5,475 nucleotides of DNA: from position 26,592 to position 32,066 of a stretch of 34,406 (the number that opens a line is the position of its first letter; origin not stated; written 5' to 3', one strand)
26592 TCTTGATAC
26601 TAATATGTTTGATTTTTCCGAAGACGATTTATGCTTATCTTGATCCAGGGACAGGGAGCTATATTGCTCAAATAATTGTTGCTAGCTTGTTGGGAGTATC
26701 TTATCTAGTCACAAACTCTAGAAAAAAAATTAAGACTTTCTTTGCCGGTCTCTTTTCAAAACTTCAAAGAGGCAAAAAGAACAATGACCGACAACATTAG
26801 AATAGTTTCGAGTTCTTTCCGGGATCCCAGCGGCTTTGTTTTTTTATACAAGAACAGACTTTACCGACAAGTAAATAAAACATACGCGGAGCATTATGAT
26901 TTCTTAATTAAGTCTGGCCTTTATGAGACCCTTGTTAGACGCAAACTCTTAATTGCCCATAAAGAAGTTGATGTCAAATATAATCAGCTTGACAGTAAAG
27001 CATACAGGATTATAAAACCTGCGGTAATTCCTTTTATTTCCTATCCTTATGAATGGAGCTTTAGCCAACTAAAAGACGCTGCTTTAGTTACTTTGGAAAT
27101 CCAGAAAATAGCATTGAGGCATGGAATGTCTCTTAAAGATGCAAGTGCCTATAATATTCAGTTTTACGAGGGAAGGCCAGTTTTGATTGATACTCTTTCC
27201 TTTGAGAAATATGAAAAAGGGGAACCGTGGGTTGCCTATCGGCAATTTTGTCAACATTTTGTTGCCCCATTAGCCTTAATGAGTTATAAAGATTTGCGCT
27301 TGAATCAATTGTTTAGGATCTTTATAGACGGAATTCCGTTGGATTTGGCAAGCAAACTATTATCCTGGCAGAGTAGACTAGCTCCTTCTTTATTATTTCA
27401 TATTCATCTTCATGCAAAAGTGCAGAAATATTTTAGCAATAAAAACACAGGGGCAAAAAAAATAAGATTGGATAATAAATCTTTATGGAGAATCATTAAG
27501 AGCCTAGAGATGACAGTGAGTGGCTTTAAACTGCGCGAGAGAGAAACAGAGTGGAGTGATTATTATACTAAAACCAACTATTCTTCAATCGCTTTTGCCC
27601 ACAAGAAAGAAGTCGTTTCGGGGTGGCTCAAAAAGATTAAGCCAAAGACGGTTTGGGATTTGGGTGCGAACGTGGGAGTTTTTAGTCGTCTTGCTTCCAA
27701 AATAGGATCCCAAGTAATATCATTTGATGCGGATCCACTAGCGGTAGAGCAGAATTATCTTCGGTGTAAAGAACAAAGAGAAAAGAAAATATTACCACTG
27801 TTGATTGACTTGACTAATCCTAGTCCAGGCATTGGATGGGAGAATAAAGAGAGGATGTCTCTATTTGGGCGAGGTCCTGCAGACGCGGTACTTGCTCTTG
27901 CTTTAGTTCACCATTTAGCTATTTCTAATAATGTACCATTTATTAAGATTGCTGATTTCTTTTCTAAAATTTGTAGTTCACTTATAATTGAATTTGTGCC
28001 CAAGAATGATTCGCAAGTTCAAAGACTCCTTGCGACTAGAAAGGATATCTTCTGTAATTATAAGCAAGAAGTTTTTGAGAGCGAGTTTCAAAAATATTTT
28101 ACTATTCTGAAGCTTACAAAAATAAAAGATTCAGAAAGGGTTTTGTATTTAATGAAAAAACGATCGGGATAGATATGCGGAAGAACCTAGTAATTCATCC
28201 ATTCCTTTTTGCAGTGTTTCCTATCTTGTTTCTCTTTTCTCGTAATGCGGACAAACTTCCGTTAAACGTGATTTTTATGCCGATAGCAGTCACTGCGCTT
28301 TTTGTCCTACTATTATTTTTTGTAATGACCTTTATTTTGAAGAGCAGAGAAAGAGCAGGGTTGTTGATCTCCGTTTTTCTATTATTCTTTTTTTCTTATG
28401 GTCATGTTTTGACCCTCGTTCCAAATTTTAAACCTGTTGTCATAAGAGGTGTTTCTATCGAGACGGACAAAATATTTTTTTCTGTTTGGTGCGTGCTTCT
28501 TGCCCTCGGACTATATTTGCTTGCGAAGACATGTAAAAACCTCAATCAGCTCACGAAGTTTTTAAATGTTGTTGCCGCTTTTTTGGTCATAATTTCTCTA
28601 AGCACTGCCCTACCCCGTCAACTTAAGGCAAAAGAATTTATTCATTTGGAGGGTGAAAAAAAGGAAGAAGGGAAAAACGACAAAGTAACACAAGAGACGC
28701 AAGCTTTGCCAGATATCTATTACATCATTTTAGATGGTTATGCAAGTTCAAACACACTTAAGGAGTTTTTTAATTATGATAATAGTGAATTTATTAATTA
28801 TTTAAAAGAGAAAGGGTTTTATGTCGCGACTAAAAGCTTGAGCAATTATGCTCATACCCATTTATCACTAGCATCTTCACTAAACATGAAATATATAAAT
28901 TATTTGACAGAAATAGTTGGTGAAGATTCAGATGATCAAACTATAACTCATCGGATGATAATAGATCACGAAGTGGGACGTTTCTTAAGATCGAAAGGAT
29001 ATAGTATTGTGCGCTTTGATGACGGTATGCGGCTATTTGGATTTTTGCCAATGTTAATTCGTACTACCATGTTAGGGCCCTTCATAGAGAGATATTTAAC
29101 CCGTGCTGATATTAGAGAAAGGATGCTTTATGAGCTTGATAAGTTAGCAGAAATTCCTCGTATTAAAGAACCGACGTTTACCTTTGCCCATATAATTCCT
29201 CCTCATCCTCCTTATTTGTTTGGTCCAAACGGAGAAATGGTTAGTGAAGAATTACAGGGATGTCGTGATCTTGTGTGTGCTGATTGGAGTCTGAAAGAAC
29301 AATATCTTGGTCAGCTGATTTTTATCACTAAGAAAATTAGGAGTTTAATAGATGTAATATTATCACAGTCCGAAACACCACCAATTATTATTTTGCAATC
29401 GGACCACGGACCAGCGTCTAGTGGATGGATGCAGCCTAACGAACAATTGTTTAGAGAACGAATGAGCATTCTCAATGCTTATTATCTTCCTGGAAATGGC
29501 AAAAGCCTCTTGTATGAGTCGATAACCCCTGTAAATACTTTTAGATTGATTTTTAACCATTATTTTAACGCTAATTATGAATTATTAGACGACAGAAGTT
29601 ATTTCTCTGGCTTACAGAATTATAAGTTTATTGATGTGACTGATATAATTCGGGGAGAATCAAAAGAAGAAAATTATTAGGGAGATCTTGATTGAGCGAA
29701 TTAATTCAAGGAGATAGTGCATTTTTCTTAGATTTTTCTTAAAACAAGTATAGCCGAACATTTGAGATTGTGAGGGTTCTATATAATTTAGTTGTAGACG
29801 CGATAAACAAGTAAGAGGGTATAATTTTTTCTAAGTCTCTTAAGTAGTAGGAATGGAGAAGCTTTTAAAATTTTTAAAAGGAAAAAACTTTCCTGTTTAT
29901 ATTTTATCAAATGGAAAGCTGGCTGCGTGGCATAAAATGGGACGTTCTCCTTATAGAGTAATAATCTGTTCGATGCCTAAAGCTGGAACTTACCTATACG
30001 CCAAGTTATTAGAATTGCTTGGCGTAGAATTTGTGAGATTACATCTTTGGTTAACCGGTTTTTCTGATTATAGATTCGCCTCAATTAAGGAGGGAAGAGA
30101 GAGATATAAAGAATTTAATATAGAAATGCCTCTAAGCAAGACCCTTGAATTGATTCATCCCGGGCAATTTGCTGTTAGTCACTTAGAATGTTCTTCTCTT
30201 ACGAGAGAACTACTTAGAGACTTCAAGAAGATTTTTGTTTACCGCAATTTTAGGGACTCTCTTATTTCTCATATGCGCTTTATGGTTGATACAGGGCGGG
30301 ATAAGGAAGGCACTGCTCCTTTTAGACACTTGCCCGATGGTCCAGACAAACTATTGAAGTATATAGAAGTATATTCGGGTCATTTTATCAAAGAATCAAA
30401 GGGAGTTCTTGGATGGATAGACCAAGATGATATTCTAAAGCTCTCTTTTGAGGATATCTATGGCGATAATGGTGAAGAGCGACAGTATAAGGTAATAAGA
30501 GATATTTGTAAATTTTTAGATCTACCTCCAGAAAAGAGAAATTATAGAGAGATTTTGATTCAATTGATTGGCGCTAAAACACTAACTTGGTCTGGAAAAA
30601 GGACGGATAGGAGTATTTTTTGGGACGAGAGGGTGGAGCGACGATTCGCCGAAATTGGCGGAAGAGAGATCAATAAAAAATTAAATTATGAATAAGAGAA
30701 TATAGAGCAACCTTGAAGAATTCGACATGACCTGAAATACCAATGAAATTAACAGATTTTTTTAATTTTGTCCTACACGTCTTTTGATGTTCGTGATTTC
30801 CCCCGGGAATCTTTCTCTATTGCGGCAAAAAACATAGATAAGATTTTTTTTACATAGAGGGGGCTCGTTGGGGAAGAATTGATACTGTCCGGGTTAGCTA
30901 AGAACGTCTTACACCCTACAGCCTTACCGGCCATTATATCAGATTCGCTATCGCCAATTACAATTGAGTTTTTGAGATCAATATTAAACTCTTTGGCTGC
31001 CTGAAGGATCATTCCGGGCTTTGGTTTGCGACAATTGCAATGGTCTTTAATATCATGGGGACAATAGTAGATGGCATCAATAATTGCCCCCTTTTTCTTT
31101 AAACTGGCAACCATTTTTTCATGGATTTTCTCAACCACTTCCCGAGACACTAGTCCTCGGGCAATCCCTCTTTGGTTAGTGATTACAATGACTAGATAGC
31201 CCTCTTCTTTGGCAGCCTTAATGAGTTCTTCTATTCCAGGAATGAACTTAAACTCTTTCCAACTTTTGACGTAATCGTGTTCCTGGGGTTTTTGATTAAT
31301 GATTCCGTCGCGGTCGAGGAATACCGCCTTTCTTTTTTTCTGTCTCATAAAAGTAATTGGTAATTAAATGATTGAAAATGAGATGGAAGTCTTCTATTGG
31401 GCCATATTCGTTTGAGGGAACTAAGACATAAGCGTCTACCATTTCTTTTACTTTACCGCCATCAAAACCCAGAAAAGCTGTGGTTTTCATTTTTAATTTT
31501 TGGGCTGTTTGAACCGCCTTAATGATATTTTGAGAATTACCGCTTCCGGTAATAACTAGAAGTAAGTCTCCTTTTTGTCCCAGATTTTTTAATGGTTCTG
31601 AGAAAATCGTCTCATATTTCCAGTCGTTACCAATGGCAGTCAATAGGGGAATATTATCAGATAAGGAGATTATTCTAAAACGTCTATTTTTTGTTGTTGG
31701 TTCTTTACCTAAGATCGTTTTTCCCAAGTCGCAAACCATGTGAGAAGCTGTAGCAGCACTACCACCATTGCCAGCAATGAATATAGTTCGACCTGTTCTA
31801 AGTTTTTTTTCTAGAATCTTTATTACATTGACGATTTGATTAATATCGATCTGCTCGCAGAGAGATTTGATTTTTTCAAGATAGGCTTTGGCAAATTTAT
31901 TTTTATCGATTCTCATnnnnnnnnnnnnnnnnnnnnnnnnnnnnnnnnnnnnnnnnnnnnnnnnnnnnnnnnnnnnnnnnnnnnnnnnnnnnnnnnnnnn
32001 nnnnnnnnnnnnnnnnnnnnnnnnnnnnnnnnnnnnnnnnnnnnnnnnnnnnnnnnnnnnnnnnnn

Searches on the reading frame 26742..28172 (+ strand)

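Call 4: search_protein_families(library=pfam, proteins=[window:26742-28172:+], max_evalue=0.01)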
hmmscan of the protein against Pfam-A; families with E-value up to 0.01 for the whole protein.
window:26742-28172:+ (476 aa): 0 families

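Call 5: search_protein_families(library=ncbifam, proteins=[window:26742-28172:+], max_evalue=0.01)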
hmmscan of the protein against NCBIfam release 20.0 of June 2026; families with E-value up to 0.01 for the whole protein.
window:26742-28172:+ (476 aa): 3 families
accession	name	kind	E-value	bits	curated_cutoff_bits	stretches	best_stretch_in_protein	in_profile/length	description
TIGR01444.1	fkbM_fam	subfamily_domain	0.00031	21.2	37.7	1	303-347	1-47/143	FkbM family methyltransferase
NF002909.0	PRK03522.2-1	equivalog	0.003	16.8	553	1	253-336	191-268/374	23S rRNA (uracil(747)-C(5))-methyltransferase RlmC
NF011528.0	PRK14968.1-2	equivalog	0.0079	15.7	171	0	279-339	17-77/205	putative methyltransferase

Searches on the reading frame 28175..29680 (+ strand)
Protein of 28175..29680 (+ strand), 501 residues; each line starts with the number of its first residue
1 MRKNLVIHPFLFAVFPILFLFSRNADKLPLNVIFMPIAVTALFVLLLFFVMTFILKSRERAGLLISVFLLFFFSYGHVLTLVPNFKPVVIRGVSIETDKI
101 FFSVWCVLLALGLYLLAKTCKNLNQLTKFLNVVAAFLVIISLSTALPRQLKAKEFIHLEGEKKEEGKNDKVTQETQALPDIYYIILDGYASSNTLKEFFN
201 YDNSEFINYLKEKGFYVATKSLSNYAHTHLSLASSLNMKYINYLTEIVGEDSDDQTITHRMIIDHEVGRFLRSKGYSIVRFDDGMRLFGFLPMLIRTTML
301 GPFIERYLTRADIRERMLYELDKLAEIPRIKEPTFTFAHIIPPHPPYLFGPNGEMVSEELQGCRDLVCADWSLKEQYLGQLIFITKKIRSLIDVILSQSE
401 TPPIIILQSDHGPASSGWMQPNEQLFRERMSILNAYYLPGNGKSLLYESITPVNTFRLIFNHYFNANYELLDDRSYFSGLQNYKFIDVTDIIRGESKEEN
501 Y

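Call 4: search_protein_families(library=pfam, proteins=[window:28175-29680:+], max_evalue=0.01)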
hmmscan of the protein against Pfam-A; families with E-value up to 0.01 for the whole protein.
window:28175-29680:+ (501 aa): 1 family
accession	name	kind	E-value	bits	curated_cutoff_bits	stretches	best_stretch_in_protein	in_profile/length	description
PF13567.11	DUF4131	-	0.0031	17.7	31.6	0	29-81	4-51/165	Domain of unknown function (DUF4131)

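Call 53: search_protein_families(library=ncbifam, proteins=[window:28175-29680:+], max_evalue=0.00001)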
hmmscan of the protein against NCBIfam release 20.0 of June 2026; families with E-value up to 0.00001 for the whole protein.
window:28175-29680:+ (501 aa): 0 families

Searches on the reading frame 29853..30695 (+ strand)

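Call 4: search_protein_families(library=pfam, proteins=[window:29853-30695:+], max_evalue=0.01)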
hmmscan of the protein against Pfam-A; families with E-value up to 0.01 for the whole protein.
window:29853-30695:+ (280 aa): 2 families
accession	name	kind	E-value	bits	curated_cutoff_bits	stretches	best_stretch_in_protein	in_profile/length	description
PF00685.33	Sulfotransfer_1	-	4.9e-11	43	22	1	35-235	3-192/255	Sulfotransferase domain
PF13469.12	Sulfotransfer_3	-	0.0015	19.2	27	0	109-225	110-213/216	Sulfotransferase family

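Call 53: search_protein_families(library=ncbifam, proteins=[window:29853-30695:+], max_evalue=0.00001)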
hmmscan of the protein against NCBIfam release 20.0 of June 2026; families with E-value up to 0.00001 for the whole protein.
window:29853-30695:+ (280 aa): 0 families

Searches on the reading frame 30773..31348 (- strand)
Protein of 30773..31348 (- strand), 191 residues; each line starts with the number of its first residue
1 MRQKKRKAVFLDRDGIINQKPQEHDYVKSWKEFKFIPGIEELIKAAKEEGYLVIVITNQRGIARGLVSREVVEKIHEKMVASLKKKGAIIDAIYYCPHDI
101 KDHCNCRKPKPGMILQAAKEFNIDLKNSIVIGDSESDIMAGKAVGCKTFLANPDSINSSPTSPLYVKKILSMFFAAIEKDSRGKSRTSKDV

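Call 30: search_protein_families(library=pfam, proteins=[window:30773-31348:-], max_evalue=0.001)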
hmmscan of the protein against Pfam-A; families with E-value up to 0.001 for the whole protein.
window:30773-31348:- (191 aa): 6 families
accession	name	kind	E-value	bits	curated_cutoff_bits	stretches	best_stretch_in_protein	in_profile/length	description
PF13419.12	HAD_2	-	3.9e-14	53.6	23.8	1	28-150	74-177/178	Haloacid dehalogenase-like hydrolase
PF00702.32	Hydrolase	-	1.4e-12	48.9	26.4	1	19-145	85-191/191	haloacid dehalogenase-like hydrolase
PF13242.12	Hydrolase_like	-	1e-11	45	22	1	106-150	2-47/75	HAD-hyrolase-like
PF08645.17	PNK3P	-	1.7e-11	44.5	22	1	11-136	5-128/161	Polynucleotide kinase 3 phosphatase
PF12710.13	HAD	-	1.7e-05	25.8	27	1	26-139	72-186/189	haloacid dehalogenase-like hydrolase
PF07364.17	DUF1485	-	4.4e-05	23.4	22.8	1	42-98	49-104/290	Metallopeptidase family M81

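Call 53: search_protein_families(library=ncbifam, proteins=[window:30773-31348:-], max_evalue=0.00001)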
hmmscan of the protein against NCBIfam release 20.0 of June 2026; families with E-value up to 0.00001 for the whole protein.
window:30773-31348:- (191 aa): 21 families
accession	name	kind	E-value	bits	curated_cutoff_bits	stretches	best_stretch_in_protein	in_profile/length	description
NF006506.0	PRK08942.1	equivalog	4e-54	182.9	178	1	5-148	2-143/182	D-glycero-beta-D-manno-heptose 1,7-bisphosphate 7-phosphatase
TIGR01656.1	Histidinol-ppas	subfamily_domain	3.2e-46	156.9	84.15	1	7-148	1-142/149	histidinol-phosphate phosphatase domain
TIGR00213.1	GmhB_yaeD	subfamily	3.2e-43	147.5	149.6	1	7-148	2-146/176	D-glycero-beta-D-manno-heptose 1,7-bisphosphate 7-phosphatase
NF050049.1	HBPPhtaseGmhB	domain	5.7e-43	146.7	250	1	5-151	2-144/171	D-glycero-alpha-D-manno-heptose-1,7-bisphosphate 7-phosphatase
TIGR01662.1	HAD-SF-IIIA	subfamily_domain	5e-39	133.6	44.6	1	7-151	1-138/141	HAD-IIIA family hydrolase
NF005264.0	PRK06769.1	equivalog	6.5e-30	104.2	217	1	5-151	3-136/175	HAD-IIIA family hydrolase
NF003937.0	PRK05446.1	equivalog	2.1e-28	99.4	443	1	5-157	2-154/355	bifunctional histidinol-phosphatase/imidazoleglycerol-phosphate dehydratase HisB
TIGR01261.1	hisB_Nterm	equivalog_domain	2.9e-26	91.9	140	1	7-157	2-152/161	histidinol-phosphatase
NF009695.0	PRK13222.1-2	equivalog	1.1e-11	44.6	225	1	101-149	143-191/226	phosphoglycolate phosphatase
TIGR01449.2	PGP_bact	equivalog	2e-09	37.3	180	1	103-151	136-184/213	phosphoglycolate phosphatase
TIGR01664.1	DNA-3'-Pase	equivalog_domain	2.9e-09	37.1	107.65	1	6-134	13-136/167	DNA 3'-phosphatase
TIGR01668.1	YqeG_hyp_ppase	hypoth_equivalog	1.3e-08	34.6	89.1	1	28-156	37-140/170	YqeG family HAD IIIA-type phosphatase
TIGR01509.1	HAD-SF-IA-v3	subfamily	4.6e-08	33.4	29.4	1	102-150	105-153/154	HAD-IA family hydrolase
NF009804.0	PRK13288.1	equivalog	8.4e-08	31.9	218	1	101-149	131-179/215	pyrophosphatase PpaX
TIGR01422.2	phosphonatase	equivalog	4.6e-07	29.4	220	1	72-148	124-196/251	phosphonoacetaldehyde hydrolase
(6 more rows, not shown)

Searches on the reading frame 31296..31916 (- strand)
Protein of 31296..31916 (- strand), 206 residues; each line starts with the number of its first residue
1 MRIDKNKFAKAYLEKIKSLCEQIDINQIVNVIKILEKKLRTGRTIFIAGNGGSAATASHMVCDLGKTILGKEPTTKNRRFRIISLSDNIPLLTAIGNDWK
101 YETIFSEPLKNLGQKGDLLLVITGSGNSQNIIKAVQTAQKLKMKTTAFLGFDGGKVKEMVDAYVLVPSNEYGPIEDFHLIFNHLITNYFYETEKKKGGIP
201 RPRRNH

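Call 30: search_protein_families(library=pfam, proteins=[window:31296-31916:-], max_evalue=0.001)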
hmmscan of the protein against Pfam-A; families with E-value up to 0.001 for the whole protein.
window:31296-31916:- (206 aa): 2 families
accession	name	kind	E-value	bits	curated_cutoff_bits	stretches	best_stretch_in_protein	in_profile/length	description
PF13580.11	SIS_2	-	4.1e-16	59.7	27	1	12-149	2-137/138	SIS domain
PF01380.27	SIS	-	0.00057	20.1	25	0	112-161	50-99/131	SIS domain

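Call 53: search_protein_families(library=ncbifam, proteins=[window:31296-31916:-], max_evalue=0.00001)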
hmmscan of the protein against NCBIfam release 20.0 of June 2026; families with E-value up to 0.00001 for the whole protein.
window:31296-31916:- (206 aa): 7 families
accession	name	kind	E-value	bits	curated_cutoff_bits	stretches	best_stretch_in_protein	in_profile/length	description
TIGR00441.1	gmhA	equivalog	2.4e-33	115.4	209.45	1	33-187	2-151/154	D-sedoheptulose 7-phosphate isomerase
NF010546.0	PRK13936.1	equivalog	1.9e-31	109.4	276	1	16-187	17-186/197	phosphoheptose isomerase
NF001628.0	PRK00414.1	equivalog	1.2e-27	96.8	265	1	17-186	19-183/192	D-sedoheptulose 7-phosphate isomerase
NF010547.0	PRK13938.1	equivalog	4.4e-26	91.7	320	1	29-188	32-186/196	D-sedoheptulose 7-phosphate isomerase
NF008138.0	PRK10886.1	equivalog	4.3e-21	75.5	352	1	28-180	27-177/196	DnaA initiator-associating protein DiaA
TIGR03127.2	RuMP_HxlB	equivalog_domain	5.1e-09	36.3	160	1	114-169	71-126/178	6-phospho-3-hexuloisomerase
NF041755.1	RuMP_HxlAB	equivalog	2.3e-08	33.4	500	1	114-170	287-343/391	bifunctional 3-hexulose-6-phosphate synthase/6-phospho-3-hexuloisomerase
